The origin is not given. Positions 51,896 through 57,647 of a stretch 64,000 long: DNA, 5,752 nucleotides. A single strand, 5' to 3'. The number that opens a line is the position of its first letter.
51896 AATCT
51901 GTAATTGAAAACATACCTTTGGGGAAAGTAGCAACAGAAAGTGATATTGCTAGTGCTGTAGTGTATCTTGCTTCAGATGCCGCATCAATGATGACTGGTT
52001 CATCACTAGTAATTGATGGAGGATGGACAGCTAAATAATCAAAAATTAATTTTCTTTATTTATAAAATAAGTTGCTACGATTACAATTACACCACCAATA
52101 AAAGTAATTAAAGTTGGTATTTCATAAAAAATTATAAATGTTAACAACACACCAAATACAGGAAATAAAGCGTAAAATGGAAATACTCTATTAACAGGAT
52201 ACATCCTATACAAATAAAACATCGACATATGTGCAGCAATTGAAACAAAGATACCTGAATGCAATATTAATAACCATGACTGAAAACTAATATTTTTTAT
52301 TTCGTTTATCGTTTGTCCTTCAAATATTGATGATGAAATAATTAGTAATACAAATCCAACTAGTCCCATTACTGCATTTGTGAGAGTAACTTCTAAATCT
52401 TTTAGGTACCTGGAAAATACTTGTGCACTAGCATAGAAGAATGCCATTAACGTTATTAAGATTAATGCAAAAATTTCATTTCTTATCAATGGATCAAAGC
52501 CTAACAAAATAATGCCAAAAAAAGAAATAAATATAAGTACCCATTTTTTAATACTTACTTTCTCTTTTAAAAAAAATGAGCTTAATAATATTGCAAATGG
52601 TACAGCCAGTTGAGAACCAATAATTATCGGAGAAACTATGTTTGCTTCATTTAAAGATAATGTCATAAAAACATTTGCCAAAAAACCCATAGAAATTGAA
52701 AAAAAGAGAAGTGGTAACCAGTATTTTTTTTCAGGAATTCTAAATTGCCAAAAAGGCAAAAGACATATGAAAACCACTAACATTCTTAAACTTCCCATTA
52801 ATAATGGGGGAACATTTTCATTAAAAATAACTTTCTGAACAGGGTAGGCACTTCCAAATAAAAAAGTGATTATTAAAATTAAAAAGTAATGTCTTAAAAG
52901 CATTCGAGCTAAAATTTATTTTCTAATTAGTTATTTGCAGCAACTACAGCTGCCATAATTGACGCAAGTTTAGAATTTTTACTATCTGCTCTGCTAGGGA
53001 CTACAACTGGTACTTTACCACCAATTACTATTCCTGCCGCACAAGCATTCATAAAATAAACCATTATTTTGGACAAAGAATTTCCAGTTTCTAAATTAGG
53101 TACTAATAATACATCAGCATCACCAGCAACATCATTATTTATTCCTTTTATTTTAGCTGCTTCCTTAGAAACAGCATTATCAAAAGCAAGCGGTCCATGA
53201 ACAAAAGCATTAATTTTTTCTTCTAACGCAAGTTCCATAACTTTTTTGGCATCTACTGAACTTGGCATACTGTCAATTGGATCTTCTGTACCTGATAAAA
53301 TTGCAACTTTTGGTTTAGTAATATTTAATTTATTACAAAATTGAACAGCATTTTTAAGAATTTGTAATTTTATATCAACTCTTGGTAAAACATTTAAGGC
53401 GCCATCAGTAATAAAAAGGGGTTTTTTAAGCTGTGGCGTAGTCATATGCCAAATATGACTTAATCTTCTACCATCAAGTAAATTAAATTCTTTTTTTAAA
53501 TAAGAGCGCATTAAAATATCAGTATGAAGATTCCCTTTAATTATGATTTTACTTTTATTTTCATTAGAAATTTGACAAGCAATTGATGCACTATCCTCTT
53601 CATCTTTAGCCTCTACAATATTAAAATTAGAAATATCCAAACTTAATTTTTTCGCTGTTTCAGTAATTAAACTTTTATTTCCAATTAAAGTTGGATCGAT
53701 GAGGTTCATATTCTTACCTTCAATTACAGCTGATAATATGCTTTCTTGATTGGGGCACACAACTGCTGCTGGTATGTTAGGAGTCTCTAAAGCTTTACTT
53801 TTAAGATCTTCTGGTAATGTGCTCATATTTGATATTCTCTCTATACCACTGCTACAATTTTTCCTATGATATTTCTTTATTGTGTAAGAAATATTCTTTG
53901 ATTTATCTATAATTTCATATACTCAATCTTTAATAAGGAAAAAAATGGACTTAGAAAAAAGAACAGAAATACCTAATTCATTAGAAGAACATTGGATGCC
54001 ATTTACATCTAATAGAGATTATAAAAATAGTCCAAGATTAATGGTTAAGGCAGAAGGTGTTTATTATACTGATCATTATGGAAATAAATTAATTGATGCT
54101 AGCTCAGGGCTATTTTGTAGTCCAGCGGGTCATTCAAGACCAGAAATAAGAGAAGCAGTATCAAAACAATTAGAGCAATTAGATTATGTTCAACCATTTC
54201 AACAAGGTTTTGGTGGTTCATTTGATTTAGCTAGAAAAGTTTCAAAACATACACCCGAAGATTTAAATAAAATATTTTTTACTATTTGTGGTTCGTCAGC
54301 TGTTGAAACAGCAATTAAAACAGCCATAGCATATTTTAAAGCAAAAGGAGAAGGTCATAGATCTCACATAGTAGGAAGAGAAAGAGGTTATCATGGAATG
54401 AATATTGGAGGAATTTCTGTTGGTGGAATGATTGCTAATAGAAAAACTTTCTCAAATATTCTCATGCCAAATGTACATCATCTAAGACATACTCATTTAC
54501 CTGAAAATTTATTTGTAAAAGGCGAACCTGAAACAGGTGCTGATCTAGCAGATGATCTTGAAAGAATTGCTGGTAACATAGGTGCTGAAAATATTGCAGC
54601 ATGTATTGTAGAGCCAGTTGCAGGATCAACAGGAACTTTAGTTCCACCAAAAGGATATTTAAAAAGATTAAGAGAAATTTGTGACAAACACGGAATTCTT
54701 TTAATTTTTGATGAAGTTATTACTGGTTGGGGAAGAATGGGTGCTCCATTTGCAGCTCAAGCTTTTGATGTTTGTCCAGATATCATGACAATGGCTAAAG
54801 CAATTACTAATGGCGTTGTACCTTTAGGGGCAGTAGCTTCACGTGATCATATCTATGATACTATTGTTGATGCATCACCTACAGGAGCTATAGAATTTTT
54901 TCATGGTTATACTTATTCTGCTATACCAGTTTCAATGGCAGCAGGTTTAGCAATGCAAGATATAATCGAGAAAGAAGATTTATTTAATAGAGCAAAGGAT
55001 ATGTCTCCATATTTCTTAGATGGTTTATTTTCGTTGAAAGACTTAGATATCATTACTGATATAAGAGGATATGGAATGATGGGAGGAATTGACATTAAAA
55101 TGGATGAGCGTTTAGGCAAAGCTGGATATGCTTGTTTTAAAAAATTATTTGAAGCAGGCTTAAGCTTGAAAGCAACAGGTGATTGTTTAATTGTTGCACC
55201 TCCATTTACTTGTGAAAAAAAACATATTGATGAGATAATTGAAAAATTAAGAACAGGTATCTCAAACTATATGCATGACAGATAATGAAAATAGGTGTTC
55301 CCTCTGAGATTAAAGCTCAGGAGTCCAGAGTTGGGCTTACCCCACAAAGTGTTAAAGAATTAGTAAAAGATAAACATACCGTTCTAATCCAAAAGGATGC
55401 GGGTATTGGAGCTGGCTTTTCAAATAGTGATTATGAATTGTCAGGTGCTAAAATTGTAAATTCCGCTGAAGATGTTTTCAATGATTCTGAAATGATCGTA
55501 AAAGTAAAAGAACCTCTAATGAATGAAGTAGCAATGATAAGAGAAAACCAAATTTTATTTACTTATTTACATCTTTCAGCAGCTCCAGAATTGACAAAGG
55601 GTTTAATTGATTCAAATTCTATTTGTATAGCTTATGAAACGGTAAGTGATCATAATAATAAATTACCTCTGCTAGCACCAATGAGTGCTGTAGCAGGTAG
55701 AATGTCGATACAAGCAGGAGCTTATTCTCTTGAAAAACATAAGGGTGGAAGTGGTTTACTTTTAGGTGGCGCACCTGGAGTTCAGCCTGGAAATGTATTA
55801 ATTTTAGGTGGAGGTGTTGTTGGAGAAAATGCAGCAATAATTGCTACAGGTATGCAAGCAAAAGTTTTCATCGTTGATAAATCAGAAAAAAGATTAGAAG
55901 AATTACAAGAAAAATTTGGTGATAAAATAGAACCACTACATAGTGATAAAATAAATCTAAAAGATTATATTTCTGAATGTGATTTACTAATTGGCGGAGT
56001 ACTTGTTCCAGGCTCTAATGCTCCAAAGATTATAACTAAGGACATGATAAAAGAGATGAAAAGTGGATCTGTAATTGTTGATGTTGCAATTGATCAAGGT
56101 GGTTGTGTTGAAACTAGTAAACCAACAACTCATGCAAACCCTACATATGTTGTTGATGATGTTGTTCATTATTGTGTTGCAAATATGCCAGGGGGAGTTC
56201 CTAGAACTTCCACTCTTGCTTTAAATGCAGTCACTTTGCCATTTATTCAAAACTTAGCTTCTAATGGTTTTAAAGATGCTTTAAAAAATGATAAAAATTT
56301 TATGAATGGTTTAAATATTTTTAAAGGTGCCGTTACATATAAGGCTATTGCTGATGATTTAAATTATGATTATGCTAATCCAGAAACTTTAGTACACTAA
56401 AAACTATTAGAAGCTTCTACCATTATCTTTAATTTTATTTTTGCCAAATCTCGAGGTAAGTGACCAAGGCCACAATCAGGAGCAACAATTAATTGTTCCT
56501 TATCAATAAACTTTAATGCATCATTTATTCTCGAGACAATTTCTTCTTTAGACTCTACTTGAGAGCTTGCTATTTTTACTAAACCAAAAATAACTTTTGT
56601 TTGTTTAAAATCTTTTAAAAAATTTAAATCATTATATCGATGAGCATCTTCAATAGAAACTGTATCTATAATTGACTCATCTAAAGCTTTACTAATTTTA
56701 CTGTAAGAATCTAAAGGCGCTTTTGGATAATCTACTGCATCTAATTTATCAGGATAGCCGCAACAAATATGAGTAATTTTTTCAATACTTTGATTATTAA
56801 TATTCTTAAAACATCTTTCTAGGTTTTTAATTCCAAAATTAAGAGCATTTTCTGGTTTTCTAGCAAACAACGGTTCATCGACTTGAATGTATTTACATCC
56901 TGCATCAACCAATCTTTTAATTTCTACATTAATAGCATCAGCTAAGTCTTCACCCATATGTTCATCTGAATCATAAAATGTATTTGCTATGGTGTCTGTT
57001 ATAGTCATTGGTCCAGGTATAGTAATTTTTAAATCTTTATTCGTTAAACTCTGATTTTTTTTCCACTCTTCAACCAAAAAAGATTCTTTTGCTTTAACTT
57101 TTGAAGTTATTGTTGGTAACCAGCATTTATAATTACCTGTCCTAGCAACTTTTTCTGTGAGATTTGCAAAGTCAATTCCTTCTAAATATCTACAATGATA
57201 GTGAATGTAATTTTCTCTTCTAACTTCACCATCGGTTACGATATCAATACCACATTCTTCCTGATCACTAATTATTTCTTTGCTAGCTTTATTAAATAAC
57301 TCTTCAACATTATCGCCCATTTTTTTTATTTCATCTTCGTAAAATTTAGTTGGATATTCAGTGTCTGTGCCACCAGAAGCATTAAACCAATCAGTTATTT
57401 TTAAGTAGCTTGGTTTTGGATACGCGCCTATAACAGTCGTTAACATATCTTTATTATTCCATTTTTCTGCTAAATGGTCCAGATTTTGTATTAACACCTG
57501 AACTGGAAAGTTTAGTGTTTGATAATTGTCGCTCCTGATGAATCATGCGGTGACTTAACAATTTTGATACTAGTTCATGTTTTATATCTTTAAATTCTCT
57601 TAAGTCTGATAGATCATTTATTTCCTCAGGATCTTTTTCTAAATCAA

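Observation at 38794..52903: A ~14-kb LacI-associated catabolic island of uncharacterised enzymes, embedded between xsc and pta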

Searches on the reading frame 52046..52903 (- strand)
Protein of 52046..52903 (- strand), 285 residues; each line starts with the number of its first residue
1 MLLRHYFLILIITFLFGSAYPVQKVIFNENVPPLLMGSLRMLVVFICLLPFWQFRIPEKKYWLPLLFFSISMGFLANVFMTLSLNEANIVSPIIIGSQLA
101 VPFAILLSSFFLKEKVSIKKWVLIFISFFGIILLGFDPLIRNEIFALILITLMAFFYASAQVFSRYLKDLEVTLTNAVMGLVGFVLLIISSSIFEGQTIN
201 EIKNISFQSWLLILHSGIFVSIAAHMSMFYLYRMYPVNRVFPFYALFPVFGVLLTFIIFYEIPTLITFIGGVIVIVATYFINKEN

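Call 4: search_protein_families(library=pfam, proteins=[window:52046-52903:-], max_evalue=0.01)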
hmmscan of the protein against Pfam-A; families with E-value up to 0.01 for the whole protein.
window:52046-52903:- (285 aa): 1 family
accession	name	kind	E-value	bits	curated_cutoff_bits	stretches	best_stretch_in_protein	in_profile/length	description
PF00892.27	EamA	-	7.7e-29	101.1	28.2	2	6-134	4-133/135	EamA-like transporter family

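Call 6: search_protein_families(library=ncbifam, proteins=[window:52046-52903:-], max_evalue=0.001)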
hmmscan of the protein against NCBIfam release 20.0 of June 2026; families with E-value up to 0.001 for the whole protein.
window:52046-52903:- (285 aa): 2 families
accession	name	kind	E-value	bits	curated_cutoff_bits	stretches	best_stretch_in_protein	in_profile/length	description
TIGR00950.1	2A78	equivalog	2.1e-19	70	230.2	1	17-277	2-262/264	carboxylate/amino acid/amine transporter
NF008432.0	PRK11272.1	equivalog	2.7e-12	46.5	270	1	9-277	15-281/294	drug/metabolite exporter YedA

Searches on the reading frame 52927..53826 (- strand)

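Call 4: search_protein_families(library=pfam, proteins=[window:52927-53826:-], max_evalue=0.01)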
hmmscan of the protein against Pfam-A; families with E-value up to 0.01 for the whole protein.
window:52927-53826:- (299 aa): 1 family
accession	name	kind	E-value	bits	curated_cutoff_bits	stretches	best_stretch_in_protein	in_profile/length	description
PF01515.24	PTA_PTB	-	1e-36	127.4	24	2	78-291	103-316/319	Phosphate acetyl/butaryl transferase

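Call 6: search_protein_families(library=ncbifam, proteins=[window:52927-53826:-], max_evalue=0.001)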
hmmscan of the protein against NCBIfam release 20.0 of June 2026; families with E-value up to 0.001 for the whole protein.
window:52927-53826:- (299 aa): 10 families
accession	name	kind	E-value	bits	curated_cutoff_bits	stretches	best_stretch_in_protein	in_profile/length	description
NF006045.0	PRK08190.1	subfamily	1.7e-91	307.4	282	1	8-298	167-458/467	bifunctional enoyl-CoA hydratase/phosphate acetyltransferase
NF008852.0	PRK11890.1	subfamily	7.4e-85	284.8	413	1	9-298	14-304/315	phosphate acetyltransferase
NF004472.0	PRK05805.1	subfamily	1e-76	257.9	399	1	7-298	7-299/302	phosphate butyryltransferase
TIGR02706.1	P_butyryltrans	equivalog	7.7e-70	235.3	410.5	1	7-297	3-294/294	phosphate butyryltransferase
NF005837.0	PRK07742.1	equivalog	4.8e-64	216.5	409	1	7-298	5-298/299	phosphate butyryltransferase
TIGR02709.1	branched_ptb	equivalog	8.4e-41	140.4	475.15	1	63-293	39-268/271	branched-chain phosphotransacylase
NF007233.1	PRK09653.1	subfamily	2.4e-22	79.9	310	2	92-280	115-302/319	phosphotransacetylase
TIGR00651.1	pta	equivalog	5.7e-20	72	311.2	1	123-278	134-288/304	phosphate acetyltransferase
NF004167.0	PRK05632.1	equivalog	6.7e-13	48.1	418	1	158-269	564-674/708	phosphate acetyltransferase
NF009501.0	PRK12861.1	subfamily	0.00019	19.7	1178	1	137-276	599-739/764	NADP-dependent malic enzyme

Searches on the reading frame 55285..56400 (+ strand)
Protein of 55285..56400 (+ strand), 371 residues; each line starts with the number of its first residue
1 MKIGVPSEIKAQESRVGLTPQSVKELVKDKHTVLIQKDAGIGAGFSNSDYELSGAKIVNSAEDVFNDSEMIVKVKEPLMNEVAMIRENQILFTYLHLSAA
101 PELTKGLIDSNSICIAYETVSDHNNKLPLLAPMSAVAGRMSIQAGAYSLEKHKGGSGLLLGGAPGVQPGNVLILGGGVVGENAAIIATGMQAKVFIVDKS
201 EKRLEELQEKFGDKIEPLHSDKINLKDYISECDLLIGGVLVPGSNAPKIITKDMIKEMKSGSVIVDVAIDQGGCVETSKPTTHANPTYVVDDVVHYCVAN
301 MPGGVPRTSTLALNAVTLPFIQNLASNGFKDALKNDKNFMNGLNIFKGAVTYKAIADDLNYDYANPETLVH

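Call 4: search_protein_families(library=pfam, proteins=[window:55285-56400:+], max_evalue=0.01)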
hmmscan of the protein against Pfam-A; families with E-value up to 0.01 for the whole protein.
window:55285-56400:+ (371 aa): 9 families
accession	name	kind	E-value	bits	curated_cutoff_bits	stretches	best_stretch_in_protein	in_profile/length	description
PF01262.27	AlaDh_PNT_C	-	2.2e-82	276.1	23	1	141-353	1-214/214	Alanine dehydrogenase/PNT, C-terminal domain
PF05222.21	AlaDh_PNT_N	-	8e-46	156.1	30.4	1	4-137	1-136/136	Alanine dehydrogenase/PNT, N-terminal domain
PF02826.25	2-Hacid_dh_C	-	4.6e-07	29.8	25.1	1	170-268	38-127/178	D-isomer specific 2-hydroxyacid dehydrogenase, NAD binding domain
PF01488.26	Shikimate_DH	-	4.9e-07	30.3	24.3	1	169-293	13-135/138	Shikimate / quinate 5-dehydrogenase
PF07992.20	Pyr_redox_2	-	0.00031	20.7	26.1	1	167-220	141-194/291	Pyridine nucleotide-disulphide oxidoreductase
PF03807.23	F420_oxidored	-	0.00091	20.2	21.6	1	171-268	2-92/94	NADP oxidoreductase coenzyme F420-dependent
PF02254.24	TrkA_N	-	0.0022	18.7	23.8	1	171-211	1-41/116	TrkA-N domain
PF00070.33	Pyr_redox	-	0.0029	18.5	22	1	170-216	1-47/82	Pyridine nucleotide-disulphide oxidoreductase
PF02737.24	3HCDH_N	-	0.0044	17.4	22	1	171-220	2-51/180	3-hydroxyacyl-CoA dehydrogenase, NAD binding domain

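Call 6: search_protein_families(library=ncbifam, proteins=[window:55285-56400:+], max_evalue=0.001)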
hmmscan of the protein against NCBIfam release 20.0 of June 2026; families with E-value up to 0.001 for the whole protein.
window:55285-56400:+ (371 aa): 8 families
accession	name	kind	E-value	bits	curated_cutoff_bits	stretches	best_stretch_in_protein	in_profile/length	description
TIGR00518.1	alaDH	equivalog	6.2e-145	482.8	391.85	1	1-369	1-368/370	alanine dehydrogenase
NF006942.0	PRK09424.1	equivalog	6.2e-45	153.9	383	2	1-201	1-198/510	Re/Si-specific NAD(P)(+) transhydrogenase subunit alpha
TIGR00561.1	pntA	equivalog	1.2e-39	136.4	444.4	2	2-201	1-197/511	Re/Si-specific NAD(P)(+) transhydrogenase subunit alpha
NF006162.0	PRK08306.1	equivalog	5.1e-09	35.9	261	1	170-274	156-249/297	dipicolinate synthase subunit DpsA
TIGR02853.1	spore_dpaA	equivalog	1.1e-08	34.7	319.65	1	169-274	152-246/287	dipicolinic acid synthetase subunit A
TIGR01035.1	hemA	equivalog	8.8e-06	24.9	209.55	1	170-270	182-279/416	glutamyl-tRNA reductase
NF007039.0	PRK09496.3-2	equivalog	0.00061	18.7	293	1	170-224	230-283/446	Trk system potassium transporter TrkA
NF003808.0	PRK05396.1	equivalog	0.00078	18.4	380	0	169-265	165-260/341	L-threonine 3-dehydrogenase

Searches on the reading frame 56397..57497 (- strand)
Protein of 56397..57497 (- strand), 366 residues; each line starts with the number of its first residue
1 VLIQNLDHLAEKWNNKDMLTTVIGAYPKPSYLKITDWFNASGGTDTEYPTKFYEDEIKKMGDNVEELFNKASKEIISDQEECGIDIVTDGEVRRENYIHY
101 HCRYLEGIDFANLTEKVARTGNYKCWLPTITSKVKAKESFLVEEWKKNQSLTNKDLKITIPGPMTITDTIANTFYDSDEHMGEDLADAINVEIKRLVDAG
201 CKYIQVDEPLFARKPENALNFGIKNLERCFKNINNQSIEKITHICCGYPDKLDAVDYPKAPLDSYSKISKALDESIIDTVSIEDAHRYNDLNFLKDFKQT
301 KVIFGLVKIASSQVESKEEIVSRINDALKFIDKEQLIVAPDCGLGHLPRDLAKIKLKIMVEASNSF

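Call 86: search_protein_families(library=pfam, proteins=[window:56397-57497:-], max_evalue=0.0001)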
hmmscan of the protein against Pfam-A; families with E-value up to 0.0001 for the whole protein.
window:56397-57497:- (366 aa): 2 families
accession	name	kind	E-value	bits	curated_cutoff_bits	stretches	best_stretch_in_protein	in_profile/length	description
PF01717.24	Meth_synt_2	-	2.4e-40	139.3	21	1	51-363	21-322/324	Cobalamin-independent synthase, Catalytic domain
PF08267.18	Meth_synt_1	-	3.9e-05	23.8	27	0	122-219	115-214/313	Cobalamin-independent synthase, N-terminal domain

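Call 99: search_protein_families(library=ncbifam, proteins=[window:56397-57497:-], max_evalue=0.001)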
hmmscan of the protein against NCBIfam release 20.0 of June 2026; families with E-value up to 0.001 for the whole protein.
window:56397-57497:- (366 aa): 11 families
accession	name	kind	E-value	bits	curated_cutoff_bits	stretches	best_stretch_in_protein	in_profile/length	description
NF003317.0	PRK04326.1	equivalog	9.8e-65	218.9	406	1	14-364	5-320/340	methionine synthase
NF006589.0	PRK09121.1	equivalog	5.4e-57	193.4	392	1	56-361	28-331/342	methionine synthase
NF002119.0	PRK00957.1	equivalog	2e-36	125.7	258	1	53-365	20-303/306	methionine synthase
TIGR01371.1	met_syn_B12ind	equivalog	1.2e-32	113.9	929.95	1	51-364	446-749/754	5-methyltetrahydropteroyltriglutamate--homocysteine S-methyltransferase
NF003556.0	PRK05222.1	equivalog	2.6e-29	102.7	541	2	63-211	450-597/750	5-methyltetrahydropteroyltriglutamate--homocysteine S-methyltransferase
NF005085.0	PRK06520.1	subfamily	2.9e-23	82.6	313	2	62-213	37-196/368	5-methyltetrahydropteroyltriglutamate--homocysteine S-methyltransferase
NF002272.0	PRK01207.1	equivalog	1e-21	77.5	399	1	60-364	27-337/343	methionine synthase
NF004875.0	PRK06233.1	equivalog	3.8e-19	68.7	576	1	51-344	30-343/373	vitamin B12 independent methionine synthase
NF006349.0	PRK08575.1-2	equivalog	1.4e-11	44.3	322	1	63-360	34-314/323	5-methyltetrahydropteroyltriglutamate--homocysteine methyltransferase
NF006350.0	PRK08575.1-4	equivalog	5.2e-11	42.5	361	1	62-359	31-303/309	5-methyltetrahydropteroyltriglutamate--homocysteine methyltransferase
NF004712.0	PRK06052.1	subfamily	0.00017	20.8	387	0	310-365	283-339/344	methionine synthase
